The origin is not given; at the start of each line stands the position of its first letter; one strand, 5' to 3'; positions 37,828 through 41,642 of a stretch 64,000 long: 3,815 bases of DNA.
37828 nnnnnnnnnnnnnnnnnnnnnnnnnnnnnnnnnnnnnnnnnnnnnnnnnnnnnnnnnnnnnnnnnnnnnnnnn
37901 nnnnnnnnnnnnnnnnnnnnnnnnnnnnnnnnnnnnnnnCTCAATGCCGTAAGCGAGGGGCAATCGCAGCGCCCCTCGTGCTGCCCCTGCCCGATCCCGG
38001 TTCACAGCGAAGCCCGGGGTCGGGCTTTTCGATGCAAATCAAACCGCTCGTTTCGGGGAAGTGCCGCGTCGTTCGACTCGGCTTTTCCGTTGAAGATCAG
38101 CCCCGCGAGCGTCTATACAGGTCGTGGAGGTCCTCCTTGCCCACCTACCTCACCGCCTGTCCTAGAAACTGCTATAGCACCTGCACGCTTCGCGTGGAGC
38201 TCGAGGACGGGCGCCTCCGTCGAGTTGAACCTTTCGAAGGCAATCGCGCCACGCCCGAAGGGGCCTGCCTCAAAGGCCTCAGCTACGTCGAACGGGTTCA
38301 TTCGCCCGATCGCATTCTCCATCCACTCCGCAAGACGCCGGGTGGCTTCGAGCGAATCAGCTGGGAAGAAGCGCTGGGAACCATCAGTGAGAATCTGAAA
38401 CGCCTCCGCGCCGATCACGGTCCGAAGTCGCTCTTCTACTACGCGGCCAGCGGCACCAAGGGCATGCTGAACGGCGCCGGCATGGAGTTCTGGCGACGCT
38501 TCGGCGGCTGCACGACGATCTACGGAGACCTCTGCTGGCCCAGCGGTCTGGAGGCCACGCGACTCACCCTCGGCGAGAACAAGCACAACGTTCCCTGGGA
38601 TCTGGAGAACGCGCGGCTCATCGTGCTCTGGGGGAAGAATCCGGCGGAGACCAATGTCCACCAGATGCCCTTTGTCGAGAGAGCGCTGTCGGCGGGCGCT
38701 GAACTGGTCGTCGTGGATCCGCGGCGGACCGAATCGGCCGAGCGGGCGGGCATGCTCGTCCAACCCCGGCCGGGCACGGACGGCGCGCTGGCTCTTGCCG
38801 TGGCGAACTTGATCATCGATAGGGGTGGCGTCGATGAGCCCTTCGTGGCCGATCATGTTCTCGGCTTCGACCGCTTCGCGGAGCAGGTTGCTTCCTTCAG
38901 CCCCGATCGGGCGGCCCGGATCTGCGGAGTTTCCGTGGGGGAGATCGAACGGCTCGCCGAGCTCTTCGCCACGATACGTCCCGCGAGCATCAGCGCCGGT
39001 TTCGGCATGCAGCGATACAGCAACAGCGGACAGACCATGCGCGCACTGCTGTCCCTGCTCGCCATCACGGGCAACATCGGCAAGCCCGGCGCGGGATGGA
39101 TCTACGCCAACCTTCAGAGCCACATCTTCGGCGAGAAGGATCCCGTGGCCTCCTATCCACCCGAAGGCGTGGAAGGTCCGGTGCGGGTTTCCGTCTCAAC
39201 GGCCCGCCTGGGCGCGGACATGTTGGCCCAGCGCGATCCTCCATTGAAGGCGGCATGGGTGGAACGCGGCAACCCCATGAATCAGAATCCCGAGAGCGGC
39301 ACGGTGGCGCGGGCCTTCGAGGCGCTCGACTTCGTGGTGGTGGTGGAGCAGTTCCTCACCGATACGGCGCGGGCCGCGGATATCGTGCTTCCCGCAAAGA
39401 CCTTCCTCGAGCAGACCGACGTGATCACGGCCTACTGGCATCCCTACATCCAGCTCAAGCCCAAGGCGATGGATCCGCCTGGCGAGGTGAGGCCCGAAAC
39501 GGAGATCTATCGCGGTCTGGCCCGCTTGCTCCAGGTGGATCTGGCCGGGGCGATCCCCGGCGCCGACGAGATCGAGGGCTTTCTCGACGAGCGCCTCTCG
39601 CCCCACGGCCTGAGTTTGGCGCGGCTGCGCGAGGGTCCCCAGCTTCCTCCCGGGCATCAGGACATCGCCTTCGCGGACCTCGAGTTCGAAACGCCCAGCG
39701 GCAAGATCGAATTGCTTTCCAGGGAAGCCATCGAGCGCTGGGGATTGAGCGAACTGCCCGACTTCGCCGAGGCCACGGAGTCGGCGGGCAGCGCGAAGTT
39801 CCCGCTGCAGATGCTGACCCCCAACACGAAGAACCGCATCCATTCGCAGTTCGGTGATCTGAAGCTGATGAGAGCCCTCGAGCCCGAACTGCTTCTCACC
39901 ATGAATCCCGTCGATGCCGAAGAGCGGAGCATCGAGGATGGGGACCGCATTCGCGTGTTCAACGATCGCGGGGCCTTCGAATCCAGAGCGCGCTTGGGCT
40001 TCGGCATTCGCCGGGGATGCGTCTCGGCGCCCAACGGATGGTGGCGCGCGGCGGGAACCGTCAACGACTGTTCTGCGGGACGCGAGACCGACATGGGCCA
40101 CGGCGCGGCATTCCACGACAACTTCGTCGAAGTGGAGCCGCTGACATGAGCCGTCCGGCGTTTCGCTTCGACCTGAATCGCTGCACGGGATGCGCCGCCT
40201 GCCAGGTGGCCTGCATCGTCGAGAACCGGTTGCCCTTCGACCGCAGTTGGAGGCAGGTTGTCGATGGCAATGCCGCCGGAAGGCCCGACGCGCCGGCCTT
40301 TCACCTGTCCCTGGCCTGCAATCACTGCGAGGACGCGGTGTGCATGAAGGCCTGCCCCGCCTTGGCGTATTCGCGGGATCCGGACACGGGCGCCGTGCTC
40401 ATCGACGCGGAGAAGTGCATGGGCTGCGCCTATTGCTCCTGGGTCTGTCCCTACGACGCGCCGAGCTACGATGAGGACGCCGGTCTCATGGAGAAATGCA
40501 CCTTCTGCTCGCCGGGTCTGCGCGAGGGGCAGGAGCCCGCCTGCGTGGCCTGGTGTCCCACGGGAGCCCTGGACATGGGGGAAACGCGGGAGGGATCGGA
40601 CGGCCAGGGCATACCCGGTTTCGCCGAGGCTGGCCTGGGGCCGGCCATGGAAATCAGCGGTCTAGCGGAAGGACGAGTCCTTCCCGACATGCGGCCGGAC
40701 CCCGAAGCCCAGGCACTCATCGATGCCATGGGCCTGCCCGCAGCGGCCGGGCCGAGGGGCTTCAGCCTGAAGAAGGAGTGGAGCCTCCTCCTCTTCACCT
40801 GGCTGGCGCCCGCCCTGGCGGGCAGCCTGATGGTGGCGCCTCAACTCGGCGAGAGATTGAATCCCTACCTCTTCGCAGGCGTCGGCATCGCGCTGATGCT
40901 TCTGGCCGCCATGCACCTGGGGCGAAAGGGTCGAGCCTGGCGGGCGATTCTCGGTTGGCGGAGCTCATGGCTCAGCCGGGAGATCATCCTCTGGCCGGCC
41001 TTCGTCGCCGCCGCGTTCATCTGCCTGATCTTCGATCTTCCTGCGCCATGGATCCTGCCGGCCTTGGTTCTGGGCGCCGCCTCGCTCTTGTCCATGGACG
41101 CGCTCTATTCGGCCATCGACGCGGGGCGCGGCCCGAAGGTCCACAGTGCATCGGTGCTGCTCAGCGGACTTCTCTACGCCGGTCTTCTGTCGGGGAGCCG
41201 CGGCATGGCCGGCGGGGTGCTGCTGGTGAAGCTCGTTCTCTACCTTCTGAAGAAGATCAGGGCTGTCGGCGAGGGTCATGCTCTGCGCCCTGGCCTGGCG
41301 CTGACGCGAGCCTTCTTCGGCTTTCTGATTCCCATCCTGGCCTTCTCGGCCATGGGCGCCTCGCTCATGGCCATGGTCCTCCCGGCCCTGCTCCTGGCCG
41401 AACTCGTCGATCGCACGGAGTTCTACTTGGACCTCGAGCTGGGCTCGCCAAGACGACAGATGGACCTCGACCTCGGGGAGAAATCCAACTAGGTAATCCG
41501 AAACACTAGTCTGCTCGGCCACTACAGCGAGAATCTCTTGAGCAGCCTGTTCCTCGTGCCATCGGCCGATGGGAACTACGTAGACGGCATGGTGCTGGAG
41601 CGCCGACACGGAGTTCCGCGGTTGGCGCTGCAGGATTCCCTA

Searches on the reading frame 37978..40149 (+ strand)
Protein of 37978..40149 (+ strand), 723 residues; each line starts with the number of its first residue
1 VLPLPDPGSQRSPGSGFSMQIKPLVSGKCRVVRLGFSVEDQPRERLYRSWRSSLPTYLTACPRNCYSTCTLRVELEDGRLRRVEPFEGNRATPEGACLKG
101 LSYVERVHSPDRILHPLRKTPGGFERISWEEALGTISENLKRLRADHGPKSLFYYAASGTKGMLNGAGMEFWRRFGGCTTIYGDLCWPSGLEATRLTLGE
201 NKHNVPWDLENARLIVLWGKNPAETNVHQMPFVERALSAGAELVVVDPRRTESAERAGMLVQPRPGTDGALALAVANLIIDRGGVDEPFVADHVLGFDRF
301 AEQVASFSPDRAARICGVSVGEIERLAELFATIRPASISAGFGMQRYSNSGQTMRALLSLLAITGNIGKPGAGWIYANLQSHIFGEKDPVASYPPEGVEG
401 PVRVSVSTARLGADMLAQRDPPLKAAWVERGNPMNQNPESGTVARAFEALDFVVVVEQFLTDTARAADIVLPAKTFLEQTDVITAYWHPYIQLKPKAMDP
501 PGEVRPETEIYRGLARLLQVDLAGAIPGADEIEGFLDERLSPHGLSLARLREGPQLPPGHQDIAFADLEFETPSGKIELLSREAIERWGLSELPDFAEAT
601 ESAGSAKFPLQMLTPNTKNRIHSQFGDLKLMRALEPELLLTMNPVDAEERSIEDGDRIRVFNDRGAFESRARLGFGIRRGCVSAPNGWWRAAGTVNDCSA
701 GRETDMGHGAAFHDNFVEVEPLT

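Call 3: search_protein_families(library=pfam, proteins=[window:37978-40149:+], max_evalue=0.01)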
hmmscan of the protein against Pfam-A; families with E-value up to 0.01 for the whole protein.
window:37978-40149:+ (723 aa): 3 families
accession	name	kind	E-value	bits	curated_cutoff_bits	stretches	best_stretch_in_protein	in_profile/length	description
PF00384.28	Molybdopterin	-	9e-50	170.1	24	1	112-515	1-351/353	Molybdopterin oxidoreductase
PF01568.27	Molydop_binding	-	2.7e-20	72.9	26.8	1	610-713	1-107/110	Molydopterin dinucleotide binding domain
PF04879.21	Molybdop_Fe4S4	-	2.5e-07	31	22.7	1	56-109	3-55/55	Molybdopterin oxidoreductase Fe4S4 domain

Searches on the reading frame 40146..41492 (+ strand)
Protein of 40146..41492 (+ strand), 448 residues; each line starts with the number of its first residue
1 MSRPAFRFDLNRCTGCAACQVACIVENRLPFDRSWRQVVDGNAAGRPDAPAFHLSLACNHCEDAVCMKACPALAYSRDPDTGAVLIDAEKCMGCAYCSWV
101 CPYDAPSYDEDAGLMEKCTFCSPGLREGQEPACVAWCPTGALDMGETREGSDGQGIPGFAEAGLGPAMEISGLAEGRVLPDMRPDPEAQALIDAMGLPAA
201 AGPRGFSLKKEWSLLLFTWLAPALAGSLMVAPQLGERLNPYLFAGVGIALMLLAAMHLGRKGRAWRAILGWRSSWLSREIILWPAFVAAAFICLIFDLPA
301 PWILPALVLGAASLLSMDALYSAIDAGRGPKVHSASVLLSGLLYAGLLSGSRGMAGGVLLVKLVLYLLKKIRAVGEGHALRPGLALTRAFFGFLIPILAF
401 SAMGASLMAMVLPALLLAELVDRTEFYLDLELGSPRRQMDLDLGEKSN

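Call 32: search_protein_families(library=pfam, max_evalue=0.00001, proteins=[window:40146-41492:+])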
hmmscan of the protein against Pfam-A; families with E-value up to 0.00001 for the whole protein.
window:40146-41492:+ (448 aa): 7 families
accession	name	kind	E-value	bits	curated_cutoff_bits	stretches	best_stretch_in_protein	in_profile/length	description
PF13247.11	Fer4_11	-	2.3e-25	89.1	26.2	1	54-146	6-99/100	4Fe-4S dicluster domain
PF12838.12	Fer4_7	-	9.6e-11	42.4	27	1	58-105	2-52/52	4Fe-4S dicluster domain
PF12797.12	Fer4_2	-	1.9e-10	40.4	24.5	1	83-103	2-22/22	4Fe-4S binding domain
PF13237.11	Fer4_10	-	1.8e-09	37.8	25.5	1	57-102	8-53/53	4Fe-4S dicluster domain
PF12837.12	Fer4_6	-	5e-09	36.1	25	0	84-106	2-24/24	4Fe-4S binding domain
PF13187.11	Fer4_9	-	1.5e-07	31.8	27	0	90-141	1-51/52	4Fe-4S dicluster domain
PF00037.32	Fer4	-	1.5e-07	31.4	21.1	1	85-106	2-23/24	4Fe-4S binding domain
